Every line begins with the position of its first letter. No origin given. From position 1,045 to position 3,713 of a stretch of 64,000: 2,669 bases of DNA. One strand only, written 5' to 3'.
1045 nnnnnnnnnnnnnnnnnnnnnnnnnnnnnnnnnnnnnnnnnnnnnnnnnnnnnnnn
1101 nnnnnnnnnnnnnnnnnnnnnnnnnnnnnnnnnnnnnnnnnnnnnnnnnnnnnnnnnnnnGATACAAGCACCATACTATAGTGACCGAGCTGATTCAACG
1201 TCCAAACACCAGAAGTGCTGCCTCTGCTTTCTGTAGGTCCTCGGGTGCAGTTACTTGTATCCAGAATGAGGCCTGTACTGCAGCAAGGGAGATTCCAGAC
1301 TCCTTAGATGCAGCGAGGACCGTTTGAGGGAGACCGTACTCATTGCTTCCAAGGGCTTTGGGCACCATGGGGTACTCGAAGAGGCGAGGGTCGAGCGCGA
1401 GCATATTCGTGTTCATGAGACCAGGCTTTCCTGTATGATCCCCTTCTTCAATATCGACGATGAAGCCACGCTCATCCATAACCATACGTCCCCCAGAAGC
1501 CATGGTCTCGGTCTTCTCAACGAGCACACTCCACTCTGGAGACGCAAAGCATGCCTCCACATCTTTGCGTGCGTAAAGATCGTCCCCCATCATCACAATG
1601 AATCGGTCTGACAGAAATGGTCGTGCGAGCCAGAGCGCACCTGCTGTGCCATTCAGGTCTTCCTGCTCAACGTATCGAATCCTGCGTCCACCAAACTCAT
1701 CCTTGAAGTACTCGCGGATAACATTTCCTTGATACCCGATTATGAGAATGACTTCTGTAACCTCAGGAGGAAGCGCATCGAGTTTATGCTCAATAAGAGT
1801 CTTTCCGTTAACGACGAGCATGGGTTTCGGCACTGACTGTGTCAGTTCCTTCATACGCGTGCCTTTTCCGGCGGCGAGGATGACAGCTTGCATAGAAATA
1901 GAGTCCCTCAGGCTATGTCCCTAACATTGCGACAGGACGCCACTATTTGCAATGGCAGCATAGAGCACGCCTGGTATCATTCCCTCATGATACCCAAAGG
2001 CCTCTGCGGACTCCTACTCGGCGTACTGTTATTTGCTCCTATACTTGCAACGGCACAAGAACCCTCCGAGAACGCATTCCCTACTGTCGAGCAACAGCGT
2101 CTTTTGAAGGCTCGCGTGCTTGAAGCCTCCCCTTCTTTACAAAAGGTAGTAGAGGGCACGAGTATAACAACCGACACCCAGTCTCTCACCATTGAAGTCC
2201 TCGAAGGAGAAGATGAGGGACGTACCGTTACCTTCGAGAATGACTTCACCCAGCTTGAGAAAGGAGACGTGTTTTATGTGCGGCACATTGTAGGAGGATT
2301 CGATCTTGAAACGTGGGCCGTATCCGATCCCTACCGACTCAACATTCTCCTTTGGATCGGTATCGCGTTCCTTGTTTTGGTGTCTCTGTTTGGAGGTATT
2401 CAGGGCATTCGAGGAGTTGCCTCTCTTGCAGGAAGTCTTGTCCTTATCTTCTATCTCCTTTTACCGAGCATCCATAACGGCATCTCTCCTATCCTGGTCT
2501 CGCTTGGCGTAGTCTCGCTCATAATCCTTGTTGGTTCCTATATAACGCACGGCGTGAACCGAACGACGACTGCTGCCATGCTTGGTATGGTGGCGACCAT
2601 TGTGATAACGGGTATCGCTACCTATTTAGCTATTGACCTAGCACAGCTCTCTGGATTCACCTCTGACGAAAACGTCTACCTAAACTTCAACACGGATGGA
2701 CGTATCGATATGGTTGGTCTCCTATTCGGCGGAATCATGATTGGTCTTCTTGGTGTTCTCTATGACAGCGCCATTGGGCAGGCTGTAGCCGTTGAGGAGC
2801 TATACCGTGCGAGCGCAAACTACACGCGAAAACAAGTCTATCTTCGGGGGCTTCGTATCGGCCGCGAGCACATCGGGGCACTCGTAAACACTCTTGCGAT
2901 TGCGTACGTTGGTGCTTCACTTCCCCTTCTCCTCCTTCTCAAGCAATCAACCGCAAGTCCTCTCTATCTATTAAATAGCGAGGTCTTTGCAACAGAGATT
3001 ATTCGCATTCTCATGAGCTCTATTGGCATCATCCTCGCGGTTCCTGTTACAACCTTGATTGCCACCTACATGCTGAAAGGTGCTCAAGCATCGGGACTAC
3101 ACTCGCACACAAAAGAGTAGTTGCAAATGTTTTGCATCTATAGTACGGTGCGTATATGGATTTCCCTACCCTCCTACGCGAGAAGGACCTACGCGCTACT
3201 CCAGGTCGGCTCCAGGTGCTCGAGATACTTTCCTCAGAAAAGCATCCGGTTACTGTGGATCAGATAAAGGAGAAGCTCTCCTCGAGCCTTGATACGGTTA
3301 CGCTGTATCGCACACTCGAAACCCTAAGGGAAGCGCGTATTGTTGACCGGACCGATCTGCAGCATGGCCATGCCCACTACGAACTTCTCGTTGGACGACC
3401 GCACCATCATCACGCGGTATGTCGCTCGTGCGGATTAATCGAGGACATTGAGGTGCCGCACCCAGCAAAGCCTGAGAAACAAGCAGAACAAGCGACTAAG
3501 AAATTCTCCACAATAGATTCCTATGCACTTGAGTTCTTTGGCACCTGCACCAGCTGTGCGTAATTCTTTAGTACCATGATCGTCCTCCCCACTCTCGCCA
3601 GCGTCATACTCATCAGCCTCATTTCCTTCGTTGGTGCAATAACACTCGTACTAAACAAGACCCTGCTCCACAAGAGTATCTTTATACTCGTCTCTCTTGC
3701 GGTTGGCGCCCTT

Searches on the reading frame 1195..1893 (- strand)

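Call 67: search_protein_families(library=pfam, proteins=[window:1195-1893:-], max_evalue=0.001)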
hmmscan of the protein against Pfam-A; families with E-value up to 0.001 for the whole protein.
window:1195-1893:- (232 aa): 3 families
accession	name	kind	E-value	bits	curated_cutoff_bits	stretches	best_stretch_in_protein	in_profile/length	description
PF00483.29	NTP_transferase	-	1.8e-16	60.9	21.2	1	3-117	2-122/245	Nucleotidyl transferase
PF12804.13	NTP_transf_3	-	6.5e-11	43.1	27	1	3-105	1-96/160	MobA-like NTP transferase domain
PF01128.25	IspD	-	2.2e-07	31.3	27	1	1-54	1-53/221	2-C-methyl-D-erythritol 4-phosphate cytidylyltransferase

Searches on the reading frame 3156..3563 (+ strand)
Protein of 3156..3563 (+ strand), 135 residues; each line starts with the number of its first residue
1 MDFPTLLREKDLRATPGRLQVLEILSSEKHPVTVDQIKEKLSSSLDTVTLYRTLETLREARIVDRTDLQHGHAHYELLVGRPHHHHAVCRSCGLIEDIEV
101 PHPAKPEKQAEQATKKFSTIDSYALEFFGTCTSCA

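Call 5: search_protein_families(library=pfam, proteins=[window:3156-3563:+], max_evalue=0.01)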
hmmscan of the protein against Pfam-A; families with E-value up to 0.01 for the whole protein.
window:3156-3563:+ (135 aa): 4 families
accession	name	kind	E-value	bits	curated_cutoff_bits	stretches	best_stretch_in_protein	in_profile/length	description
PF01475.25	FUR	-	1.7e-20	73.8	23.1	1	10-126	2-119/121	Ferric uptake regulator family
PF08279.18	HTH_11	-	0.0014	18.9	25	1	18-60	2-42/55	HTH domain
PF12840.13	HTH_20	-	0.0026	18.1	27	1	16-64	4-49/51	Helix-turn-helix domain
PF25213.1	HVO_A0261_N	-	0.0027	18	35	1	12-68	7-59/86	HVO_A0261 N-terminal domain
